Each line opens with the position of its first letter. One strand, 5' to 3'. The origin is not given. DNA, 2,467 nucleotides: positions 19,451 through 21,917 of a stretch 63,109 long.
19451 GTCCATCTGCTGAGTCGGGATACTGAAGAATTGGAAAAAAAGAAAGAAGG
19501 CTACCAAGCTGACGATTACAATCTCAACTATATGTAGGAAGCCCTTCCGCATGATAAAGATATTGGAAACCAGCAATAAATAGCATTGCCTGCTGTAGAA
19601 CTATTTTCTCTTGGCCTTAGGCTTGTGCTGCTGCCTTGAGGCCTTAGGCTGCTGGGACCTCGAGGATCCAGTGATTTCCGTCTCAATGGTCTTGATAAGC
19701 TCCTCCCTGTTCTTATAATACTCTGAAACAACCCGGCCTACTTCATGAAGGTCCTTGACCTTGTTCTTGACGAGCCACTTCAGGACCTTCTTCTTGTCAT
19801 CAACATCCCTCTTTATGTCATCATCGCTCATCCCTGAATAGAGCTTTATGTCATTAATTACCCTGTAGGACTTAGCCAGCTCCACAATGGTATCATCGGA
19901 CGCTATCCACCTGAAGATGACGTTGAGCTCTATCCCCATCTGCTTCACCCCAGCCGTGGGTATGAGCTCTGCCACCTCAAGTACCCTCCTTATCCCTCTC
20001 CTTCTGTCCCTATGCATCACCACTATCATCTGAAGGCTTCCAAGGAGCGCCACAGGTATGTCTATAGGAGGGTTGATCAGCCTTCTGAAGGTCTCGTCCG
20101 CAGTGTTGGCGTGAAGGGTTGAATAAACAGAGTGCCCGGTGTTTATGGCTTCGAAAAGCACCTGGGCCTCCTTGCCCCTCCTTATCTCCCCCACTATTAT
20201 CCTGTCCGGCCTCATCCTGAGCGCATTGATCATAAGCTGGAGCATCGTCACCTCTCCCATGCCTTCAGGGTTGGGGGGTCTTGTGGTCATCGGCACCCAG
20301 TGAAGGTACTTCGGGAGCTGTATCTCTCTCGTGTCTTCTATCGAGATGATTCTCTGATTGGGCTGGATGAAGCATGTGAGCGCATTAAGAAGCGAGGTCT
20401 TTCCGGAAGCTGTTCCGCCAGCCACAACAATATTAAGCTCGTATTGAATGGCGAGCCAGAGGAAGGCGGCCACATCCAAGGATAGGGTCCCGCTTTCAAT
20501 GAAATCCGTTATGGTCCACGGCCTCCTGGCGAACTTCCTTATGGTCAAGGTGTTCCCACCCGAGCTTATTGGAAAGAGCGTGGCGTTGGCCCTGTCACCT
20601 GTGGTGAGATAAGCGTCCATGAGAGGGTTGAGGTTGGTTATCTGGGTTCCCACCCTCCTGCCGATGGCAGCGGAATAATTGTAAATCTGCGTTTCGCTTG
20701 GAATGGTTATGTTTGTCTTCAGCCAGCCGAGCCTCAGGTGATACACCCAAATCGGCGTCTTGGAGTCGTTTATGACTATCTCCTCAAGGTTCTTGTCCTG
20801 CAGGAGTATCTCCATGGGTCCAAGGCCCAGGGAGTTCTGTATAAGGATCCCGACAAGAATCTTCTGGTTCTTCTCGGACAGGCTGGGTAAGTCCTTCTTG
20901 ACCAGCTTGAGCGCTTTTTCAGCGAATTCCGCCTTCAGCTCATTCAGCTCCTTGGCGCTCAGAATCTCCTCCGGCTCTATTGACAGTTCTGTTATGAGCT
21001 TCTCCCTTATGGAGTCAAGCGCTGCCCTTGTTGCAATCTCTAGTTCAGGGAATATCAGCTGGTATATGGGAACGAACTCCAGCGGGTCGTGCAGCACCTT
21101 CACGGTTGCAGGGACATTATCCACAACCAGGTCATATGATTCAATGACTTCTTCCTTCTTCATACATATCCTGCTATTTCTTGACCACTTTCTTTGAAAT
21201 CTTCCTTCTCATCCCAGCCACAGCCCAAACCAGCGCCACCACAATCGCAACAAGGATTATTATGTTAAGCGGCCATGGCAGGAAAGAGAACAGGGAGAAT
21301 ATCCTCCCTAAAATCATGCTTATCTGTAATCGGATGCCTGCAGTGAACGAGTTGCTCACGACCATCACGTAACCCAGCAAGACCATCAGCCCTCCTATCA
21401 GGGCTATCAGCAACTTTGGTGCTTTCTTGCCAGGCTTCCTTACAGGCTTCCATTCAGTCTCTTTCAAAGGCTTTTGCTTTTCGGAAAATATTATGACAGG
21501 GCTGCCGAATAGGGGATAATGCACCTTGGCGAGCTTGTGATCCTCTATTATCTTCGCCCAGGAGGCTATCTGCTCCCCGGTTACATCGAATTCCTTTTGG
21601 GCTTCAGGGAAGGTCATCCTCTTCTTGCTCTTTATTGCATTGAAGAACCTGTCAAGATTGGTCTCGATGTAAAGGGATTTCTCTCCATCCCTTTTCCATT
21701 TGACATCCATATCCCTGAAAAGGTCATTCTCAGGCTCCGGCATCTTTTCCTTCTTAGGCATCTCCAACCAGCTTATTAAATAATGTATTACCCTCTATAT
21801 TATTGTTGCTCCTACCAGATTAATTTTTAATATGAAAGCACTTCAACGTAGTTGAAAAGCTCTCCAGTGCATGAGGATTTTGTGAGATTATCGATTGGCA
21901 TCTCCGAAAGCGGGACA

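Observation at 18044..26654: Type-IV-filament-like operon whose only prepilin-type substrates are giant multidomain proteins (vWA and LamG-like), with no small pilin: candidate novel adhesin-display or attachment apparatus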

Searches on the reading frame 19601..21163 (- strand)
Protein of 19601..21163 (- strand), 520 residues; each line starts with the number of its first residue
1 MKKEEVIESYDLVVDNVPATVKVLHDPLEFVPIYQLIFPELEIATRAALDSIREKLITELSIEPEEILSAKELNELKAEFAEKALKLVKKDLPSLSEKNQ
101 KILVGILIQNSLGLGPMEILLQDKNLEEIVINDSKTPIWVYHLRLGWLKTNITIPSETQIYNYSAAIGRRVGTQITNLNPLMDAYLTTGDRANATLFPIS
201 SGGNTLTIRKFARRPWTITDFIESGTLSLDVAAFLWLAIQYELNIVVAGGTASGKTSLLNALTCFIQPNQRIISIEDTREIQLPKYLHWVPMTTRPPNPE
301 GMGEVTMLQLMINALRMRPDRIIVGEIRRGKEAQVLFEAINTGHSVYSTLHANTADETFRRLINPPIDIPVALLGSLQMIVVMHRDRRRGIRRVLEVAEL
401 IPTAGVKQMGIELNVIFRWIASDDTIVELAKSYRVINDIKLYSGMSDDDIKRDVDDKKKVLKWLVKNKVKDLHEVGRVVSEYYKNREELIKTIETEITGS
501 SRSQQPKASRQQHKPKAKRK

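Call 6: search_protein_families(library=pfam, proteins=[window:19601-21163:-], max_evalue=0.1)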
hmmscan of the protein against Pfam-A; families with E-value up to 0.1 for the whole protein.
window:19601-21163:- (520 aa): 6 families
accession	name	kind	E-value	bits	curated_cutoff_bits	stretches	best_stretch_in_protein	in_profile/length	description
PF00437.27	T2SSE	-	2.1e-35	122.5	24.9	1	197-364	99-257/370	Type II/IV secretion system protein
PF23989.1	PilB3_C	-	0.0031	18.1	27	1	435-495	12-72/83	PilB3-like, C-terminal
PF13555.12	AAA_29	-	0.025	14.8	27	1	244-271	24-51/61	P-loop containing region of AAA domain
PF00005.33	ABC_tran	-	0.032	15.3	25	1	239-279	8-47/137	ABC transporter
PF13401.12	AAA_22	-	0.089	13.5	27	0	242-329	5-95/130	AAA domain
PF01580.24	FtsK_SpoIIIE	-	0.098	12.5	24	0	244-264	41-61/221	FtsK/SpoIIIE family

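Call 15: search_protein_families(library=ncbifam, proteins=[window:19601-21163:-], max_evalue=0.1)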
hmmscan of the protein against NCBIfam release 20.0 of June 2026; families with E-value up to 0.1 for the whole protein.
window:19601-21163:- (520 aa): 24 families
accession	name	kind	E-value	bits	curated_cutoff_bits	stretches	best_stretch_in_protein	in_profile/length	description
NF058587.1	archaellum_moto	equivalog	1.7e-86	291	550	1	34-485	54-520/527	archaellum flagellar ATPase motor FlaI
TIGR03819.1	heli_sec_ATPase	hypoth_equivalog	2.4e-58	198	373.15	1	91-362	29-297/340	TadA family conjugal transfer-associated ATPase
TIGR02788.1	VirB11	equivalog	1.5e-43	149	249.95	2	230-363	132-263/308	P-type DNA transfer ATPase VirB11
NF053672.1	bindosome_BasE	exception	9.2e-42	143.4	1000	1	115-485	139-510/512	bindosome assembly system ATPase subunit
TIGR02782.1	TrbB_P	equivalog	9.9e-40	136.7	304.55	1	118-398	15-291/303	P-type conjugative transfer ATPase TrbB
NF010469.0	PRK13894.1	subfamily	2.2e-34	119.3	508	1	119-399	29-306/320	conjugal transfer ATPase TrbB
NF010475.0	PRK13900.1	equivalog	1e-30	107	389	1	230-356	148-273/333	type IV secretion system ATPase VirB11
NF010407.0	PRK13833.1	subfamily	1.3e-30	106.9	499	1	117-364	22-261/323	conjugal transfer protein TrbB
NF010425.0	PRK13851.1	equivalog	1.7e-21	76.5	461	1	230-363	150-281/344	type IV secretion system protein VirB11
NF041000.1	ATPase_ComGA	equivalog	2.1e-20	72.8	300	1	245-364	131-244/267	competence type IV pilus ATPase ComGA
TIGR02538.1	type_IV_pilB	equivalog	2.6e-17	62.7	675.65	1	245-411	319-475/564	type IV-A pilus assembly ATPase PilB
NF007755.0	PRK10436.1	equivalog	5.8e-17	61.5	617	1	245-388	222-356/465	type II secretion system protein GspE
TIGR01420.1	pilT_fam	subfamily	1.4e-14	54.1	319.1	1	245-364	125-241/343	PilT/PilU family type 4a pilus ATPase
TIGR02533.1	type_II_gspE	equivalog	3.7e-14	52.2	630.25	1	245-368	246-362/486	type II secretion system ATPase GspE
NF053534.1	T4PilAsmATPsTfpB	equivalog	1.1e-10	40.6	850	1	220-364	314-451/584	type IV pilus assembly ATPase TfpB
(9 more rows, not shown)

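Call 21: find_related_loci(query=window:19601-21163:-, collection=genome_contigs, flank=10000)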
Query window:19601-21163:- (520 aa) in genome_contigs; peptide patterns used: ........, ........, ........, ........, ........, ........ (x = any residue, [..] = any of these).
223 stretches matched a pattern; 107 encode a relative of the query (tblastn E <= 1e-3); the best 80 are kept; 80 distinct loci.
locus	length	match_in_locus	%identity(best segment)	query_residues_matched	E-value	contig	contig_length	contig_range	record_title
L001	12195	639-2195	83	1-518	0e+0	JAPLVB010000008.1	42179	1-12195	MAG: Candidatus Aenigmatarchaeota archaeon isolate LacPavin_0920_SED5_MAG_47_10 LacPavin_0920_SED5_scaffold_3691, whole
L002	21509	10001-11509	85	1-503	0e+0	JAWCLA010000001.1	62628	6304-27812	MAG: Candidatus Aenigmatarchaeota archaeon isolate JZ-2_201705_bins_163 JZ-2_201705_bins_163_scaffold_1, whole genome sh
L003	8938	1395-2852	77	5-490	0e+0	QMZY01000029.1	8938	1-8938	MAG: Candidatus Aenigmatarchaeota archaeon isolate B30_G1 B30_Guay1_scaffold_03645, whole genome shotgun sequence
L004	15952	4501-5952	71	2-485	0e+0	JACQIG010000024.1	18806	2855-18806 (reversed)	MAG: Candidatus Aenigmatarchaeota archaeon isolate NC_groundwater_1119_Ag_S-0.1um_53_31 S_p1_S3_coassembly_k141_510394,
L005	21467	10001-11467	70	7-494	0e+0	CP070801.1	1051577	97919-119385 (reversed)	MAG: Candidatus Aenigmatarchaeota archaeon isolate bin1364 chromosome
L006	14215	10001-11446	72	4-485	0e+0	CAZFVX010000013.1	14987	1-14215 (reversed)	MAG TPA_asm: uncultured archaeon isolate binchicken_co6_161 genome assembly, contig: NODE_4372_length_14987_cov_8.064425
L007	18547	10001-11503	67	7-507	0e+0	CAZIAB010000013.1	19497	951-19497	MAG TPA_asm: uncultured archaeon isolate binchicken_co129_877 genome assembly, contig: NODE_8099_length_19497_cov_9.7266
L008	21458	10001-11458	69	9-494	0e+0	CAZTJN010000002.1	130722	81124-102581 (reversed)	MAG TPA_asm: uncultured archaeon isolate binchicken_co184_466 genome assembly, contig: NODE_70_length_130722_cov_27.5706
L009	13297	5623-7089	68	7-495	0e+0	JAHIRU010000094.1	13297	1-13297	MAG: Nanoarchaeota archaeon isolate MM_PC_MetaG.mb.142 MM_PC_MetaG.mb.142_k141_1890774, whole genome shotgun sequence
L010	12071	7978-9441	69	7-494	0e+0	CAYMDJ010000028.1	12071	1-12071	MAG TPA_asm: uncultured archaeon isolate binchicken_co81_315 genome assembly, contig: NODE_8299_length_12071_cov_8.09828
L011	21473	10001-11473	67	4-494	0e+0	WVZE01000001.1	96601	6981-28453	MAG: Candidatus Aenigmatarchaeota archaeon isolate CS3-C152 C_merged_R1_(paired)_contig_4161, whole genome shotgun seque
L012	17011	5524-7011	65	3-503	0e+0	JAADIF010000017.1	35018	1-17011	MAG: Candidatus Micrarchaeota archaeon isolate M_MetaBat.29 contig-127_3827, whole genome shotgun sequence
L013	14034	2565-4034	68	4-493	0e+0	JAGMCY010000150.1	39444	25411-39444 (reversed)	MAG: Candidatus Aenigmatarchaeota archaeon isolate RS_17_31 ZL495.bin.31.fa_150, whole genome shotgun sequence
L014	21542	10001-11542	65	2-516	0e+0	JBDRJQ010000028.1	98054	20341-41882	MAG: Nanoarchaeota archaeon isolate MEGAHIT-group-1.660 k141_8463442, whole genome shotgun sequence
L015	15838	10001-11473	66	3-493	0e+0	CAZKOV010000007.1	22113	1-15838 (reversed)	MAG TPA_asm: uncultured archaeon isolate SRP214966_co4_43 genome assembly, contig: NODE_1838_length_22113_cov_5.500907,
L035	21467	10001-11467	52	5-493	1e-180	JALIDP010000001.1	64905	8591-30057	MAG: Candidatus Nanohalarchaeota archaeon QJJ-7 isolate QJJ-7_bin.66 NODE_1_length_64905_cov_5.519065, whole genome shot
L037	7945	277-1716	52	1-485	6e-180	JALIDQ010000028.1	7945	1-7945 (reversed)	MAG: Candidatus Nanohalarchaeota archaeon QJJ-9 isolate QJJ-9_bin.46 NODE_28_length_7945_cov_1.574955, whole genome shot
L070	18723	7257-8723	50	8-496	2e-159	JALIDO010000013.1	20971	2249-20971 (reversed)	MAG: Candidatus Nanohalarchaeota archaeon QJJ-5 isolate QJJ-5_bin.20 NODE_13_length_20971_cov_2.006573, whole genome sho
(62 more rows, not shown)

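Call 41: search_solved_structures(query=window:19601-21163:-, max_evalue=1e-10)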
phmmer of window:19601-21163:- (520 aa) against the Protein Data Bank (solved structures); distinct sequences matched with E-value up to 1e-10: 11.
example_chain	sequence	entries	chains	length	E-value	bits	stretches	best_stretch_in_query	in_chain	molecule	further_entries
2oap_1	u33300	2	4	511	2.1e-71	244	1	63-490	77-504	Type II secretion system protein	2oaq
4ii7_A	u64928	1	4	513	1.2e-54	188.7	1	49-478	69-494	FlaI ATPase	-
8rkd_E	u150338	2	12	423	6.2e-54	186.4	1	73-405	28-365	Pilus assembly ATPase CpaF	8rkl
8rjf_A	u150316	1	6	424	6.2e-54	186.4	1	73-405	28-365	Pilus assembly ATPase CpaF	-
4ihq_A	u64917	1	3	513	7.7e-54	186.1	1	49-478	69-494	FlaI ATPase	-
9e24_A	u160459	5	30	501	1e-53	185.7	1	72-405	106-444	CpaF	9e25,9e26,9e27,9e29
6bge_A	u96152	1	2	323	7.3e-22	80.6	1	122-365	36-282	VirB11-like protein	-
1g6o_A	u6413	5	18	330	7.7e-22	80.5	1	122-365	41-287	CAG-ALPHA | virB11 homolog | Cag-alfa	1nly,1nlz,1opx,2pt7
2gza_A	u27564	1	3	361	1.6e-19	72.9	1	230-363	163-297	Type IV secretion system protein VirB11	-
2eyu_A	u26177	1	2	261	4.6e-11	45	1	245-409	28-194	twitching motility protein PilT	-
5zfr_A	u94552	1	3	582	9.6e-11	43.9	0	245-404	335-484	Type IV pilus biogenesis ATPase PilB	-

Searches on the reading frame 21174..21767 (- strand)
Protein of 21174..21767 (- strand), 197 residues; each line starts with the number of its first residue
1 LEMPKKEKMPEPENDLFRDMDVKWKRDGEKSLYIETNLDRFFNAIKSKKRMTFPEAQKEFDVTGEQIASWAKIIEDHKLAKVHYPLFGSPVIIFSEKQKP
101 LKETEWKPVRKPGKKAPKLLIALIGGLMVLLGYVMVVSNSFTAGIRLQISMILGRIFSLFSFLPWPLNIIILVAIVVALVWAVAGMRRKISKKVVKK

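Call 6: search_protein_families(library=pfam, proteins=[window:21174-21767:-], max_evalue=0.1)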
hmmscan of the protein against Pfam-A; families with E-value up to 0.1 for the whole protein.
window:21174-21767:- (197 aa): 1 family
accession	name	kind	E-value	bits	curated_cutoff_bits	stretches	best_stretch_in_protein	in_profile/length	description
PF13531.11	SBP_bac_11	-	0.035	14.3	25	1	57-156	45-127/227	Bacterial extracellular solute-binding protein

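Call 15: search_protein_families(library=ncbifam, proteins=[window:21174-21767:-], max_evalue=0.1)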
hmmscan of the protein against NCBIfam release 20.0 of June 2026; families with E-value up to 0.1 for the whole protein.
window:21174-21767:- (197 aa): 0 families
